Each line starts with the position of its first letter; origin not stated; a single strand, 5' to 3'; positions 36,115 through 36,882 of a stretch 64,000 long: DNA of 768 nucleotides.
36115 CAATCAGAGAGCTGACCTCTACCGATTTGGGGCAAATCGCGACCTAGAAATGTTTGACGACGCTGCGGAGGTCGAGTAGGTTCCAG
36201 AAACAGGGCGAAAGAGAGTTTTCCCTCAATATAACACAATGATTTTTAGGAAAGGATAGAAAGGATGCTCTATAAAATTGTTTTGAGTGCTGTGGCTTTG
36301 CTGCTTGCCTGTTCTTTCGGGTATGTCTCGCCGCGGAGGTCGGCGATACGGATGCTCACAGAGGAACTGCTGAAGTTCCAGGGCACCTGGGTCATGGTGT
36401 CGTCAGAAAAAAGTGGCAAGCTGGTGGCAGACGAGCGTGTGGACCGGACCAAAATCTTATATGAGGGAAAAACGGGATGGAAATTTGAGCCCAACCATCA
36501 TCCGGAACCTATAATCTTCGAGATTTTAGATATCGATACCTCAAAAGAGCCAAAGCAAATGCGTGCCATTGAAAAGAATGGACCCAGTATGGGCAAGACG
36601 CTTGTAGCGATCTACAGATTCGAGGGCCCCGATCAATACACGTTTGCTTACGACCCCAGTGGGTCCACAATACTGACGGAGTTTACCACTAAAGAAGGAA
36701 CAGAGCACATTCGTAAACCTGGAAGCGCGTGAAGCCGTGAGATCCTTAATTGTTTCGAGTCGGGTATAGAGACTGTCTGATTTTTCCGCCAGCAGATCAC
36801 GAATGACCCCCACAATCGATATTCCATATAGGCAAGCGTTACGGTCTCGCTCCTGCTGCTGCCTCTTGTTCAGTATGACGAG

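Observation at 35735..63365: Co-oriented family of at least 11 structured repeats confined to accessory gene spacers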

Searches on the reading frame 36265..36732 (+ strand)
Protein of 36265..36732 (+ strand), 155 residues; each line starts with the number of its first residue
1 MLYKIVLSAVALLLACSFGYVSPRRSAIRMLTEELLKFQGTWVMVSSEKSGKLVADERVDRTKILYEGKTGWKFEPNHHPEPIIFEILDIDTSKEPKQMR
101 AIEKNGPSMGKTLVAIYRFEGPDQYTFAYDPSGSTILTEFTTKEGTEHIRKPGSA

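Call 10: search_protein_families(library=pfam, proteins=[window:36265-36732:+], max_evalue=0.01)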
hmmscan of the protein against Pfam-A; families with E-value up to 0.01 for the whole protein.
window:36265-36732:+ (155 aa): 0 families
